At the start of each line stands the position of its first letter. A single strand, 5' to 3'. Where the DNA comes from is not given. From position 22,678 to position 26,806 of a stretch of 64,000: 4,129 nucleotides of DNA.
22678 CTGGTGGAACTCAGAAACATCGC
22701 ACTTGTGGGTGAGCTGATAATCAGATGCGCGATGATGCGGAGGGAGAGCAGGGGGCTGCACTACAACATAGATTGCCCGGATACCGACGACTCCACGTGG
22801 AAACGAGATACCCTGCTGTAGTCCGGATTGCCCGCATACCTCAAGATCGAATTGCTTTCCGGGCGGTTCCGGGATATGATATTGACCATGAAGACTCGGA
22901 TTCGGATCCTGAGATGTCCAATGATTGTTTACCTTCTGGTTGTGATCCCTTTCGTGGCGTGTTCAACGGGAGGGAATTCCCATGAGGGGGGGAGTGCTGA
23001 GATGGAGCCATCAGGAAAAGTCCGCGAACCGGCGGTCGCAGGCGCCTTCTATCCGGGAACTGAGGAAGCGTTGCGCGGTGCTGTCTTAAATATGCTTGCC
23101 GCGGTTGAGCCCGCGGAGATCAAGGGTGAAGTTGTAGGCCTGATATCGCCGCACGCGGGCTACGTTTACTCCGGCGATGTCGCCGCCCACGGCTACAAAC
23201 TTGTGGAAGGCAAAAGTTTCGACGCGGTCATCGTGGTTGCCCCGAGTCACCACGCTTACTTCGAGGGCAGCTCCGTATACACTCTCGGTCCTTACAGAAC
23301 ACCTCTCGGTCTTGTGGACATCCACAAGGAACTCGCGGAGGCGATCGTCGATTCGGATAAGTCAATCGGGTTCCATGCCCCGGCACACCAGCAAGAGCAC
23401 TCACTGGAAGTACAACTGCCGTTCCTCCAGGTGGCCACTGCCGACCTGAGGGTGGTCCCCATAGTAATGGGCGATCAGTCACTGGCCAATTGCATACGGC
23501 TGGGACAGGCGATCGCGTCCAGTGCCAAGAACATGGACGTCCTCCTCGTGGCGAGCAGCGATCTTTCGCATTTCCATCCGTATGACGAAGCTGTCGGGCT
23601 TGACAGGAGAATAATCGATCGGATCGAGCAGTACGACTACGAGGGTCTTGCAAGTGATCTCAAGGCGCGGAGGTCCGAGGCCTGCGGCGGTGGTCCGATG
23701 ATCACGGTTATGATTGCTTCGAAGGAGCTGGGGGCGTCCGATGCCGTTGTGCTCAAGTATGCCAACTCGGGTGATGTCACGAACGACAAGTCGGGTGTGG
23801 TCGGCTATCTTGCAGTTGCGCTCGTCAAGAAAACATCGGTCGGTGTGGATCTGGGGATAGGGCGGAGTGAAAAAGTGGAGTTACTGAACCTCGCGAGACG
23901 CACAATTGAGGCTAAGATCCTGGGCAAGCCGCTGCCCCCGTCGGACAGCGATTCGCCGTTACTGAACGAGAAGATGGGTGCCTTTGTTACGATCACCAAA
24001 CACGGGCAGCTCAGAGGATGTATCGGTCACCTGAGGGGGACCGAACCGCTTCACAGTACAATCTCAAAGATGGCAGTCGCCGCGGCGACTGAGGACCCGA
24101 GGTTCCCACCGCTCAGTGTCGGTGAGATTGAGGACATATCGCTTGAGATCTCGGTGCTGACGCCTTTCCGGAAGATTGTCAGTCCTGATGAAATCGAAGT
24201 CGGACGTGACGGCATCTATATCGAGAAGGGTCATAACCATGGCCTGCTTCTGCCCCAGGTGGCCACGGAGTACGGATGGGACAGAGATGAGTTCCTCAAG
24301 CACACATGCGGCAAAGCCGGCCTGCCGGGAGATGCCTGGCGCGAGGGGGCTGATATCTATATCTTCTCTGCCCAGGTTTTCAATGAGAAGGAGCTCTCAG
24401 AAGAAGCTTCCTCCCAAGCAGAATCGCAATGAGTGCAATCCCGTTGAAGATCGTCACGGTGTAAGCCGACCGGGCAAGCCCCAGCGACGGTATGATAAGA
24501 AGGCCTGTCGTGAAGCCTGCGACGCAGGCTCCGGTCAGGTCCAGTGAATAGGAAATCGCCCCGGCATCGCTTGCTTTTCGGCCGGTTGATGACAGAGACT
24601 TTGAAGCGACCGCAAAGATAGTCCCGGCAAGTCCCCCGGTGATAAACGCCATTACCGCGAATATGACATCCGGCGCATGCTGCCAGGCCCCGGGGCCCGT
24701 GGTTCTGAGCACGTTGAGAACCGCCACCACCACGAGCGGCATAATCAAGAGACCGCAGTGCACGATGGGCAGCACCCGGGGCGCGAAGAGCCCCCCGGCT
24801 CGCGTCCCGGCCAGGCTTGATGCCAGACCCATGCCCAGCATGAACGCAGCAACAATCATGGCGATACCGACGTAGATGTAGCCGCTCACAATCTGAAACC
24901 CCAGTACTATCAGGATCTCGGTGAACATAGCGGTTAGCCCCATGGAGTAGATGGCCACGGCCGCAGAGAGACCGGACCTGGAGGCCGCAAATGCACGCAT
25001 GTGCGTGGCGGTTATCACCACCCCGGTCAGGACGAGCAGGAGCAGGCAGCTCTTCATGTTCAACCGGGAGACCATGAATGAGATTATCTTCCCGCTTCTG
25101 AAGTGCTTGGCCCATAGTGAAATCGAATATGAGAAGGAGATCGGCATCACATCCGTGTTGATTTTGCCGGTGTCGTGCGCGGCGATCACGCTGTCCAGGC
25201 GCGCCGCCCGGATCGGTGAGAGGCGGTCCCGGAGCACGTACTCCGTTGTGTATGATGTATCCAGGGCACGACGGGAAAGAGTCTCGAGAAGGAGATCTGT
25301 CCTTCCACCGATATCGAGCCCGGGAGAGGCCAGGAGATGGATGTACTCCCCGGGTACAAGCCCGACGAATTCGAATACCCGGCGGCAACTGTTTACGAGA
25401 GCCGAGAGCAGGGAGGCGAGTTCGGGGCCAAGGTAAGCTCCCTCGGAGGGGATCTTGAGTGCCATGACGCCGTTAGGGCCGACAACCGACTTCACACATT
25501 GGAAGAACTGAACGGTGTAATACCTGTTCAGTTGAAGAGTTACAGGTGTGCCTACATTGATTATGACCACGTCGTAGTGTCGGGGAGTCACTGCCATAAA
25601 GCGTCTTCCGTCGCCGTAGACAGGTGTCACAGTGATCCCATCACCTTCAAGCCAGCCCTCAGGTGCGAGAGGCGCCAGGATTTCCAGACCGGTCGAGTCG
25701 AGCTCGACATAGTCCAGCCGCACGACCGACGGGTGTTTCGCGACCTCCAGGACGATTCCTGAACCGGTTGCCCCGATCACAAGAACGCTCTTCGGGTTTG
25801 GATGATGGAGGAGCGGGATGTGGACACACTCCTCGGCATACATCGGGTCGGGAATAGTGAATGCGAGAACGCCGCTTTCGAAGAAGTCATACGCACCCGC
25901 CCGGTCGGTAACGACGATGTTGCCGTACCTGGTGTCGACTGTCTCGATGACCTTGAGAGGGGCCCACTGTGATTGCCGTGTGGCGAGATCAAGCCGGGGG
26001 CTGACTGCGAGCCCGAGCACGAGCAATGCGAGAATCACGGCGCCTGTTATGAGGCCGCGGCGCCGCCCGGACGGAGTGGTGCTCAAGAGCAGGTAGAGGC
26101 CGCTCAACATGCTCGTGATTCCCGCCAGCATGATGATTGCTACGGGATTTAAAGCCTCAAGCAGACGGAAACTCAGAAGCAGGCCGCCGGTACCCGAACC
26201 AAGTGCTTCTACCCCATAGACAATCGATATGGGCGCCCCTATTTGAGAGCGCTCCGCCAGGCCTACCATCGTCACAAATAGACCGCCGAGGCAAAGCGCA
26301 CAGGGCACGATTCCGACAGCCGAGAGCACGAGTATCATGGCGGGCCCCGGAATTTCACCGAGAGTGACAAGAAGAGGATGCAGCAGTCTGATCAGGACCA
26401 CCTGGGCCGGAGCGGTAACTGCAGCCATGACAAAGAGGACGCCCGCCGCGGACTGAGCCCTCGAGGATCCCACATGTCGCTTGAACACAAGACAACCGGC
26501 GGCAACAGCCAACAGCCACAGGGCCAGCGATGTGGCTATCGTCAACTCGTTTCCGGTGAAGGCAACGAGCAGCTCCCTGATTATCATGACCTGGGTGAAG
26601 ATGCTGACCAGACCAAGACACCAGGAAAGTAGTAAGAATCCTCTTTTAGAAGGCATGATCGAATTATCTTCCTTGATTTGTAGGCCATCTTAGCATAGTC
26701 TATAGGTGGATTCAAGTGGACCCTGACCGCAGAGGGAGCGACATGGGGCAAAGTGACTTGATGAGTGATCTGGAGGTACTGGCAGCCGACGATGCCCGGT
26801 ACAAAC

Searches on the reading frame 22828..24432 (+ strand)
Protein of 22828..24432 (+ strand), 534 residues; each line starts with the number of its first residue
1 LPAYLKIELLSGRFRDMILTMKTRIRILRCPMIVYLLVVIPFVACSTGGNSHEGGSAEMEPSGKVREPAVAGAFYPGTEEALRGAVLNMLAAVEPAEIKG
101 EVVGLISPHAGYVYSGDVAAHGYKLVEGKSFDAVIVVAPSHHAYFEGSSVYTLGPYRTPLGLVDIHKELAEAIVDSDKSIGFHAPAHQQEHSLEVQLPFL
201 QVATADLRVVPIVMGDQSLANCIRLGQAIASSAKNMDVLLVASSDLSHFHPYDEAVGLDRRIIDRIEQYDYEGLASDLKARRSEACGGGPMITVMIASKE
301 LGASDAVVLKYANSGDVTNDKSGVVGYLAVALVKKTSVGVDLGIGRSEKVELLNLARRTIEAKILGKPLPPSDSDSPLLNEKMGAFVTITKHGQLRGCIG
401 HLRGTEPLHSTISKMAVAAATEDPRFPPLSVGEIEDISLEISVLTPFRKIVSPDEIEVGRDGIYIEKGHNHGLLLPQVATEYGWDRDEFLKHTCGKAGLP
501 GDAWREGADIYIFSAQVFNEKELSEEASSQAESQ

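Call 44: search_protein_families(library=pfam, proteins=[window:22828-24432:+], max_evalue=0.0001)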
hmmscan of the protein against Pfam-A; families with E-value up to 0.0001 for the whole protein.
window:22828-24432:+ (534 aa): 2 families
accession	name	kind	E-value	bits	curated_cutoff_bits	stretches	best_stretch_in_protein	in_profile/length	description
PF01875.22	Memo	-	9.5e-66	222.2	27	1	67-329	1-267/269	Memo-like protein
PF01871.22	AMMECR1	-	1.7e-57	194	25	1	354-518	2-168/168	AMMECR1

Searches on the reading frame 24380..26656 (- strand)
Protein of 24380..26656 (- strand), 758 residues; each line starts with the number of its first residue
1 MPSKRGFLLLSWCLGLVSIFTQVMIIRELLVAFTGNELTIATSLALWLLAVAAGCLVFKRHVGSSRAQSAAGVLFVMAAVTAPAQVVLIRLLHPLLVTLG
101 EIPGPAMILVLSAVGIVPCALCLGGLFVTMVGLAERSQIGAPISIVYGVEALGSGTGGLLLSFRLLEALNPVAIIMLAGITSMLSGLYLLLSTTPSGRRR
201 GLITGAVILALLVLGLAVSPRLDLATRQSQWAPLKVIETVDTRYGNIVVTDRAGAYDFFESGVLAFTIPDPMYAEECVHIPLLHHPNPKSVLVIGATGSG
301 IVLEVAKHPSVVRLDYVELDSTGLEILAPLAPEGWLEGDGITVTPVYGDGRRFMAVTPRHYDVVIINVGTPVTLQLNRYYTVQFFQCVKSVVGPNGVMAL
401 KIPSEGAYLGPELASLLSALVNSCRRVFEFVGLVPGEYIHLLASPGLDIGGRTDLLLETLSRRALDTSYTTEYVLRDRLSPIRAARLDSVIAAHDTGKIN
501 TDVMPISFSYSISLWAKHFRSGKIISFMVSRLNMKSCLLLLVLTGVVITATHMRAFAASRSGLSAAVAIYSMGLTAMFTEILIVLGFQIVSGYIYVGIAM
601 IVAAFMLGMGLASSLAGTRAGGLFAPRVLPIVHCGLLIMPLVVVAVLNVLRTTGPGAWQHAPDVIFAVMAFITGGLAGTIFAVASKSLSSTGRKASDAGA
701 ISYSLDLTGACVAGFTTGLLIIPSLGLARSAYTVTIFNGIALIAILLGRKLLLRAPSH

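Call 44: search_protein_families(library=pfam, proteins=[window:24380-26656:-], max_evalue=0.0001)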
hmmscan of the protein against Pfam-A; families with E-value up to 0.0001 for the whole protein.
window:24380-26656:- (758 aa): 1 family
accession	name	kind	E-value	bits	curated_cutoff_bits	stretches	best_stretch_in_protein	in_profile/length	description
PF01564.23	Spermine_synth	-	4.9e-18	65.8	22.9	1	272-400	3-130/186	Spermine/spermidine synthase domain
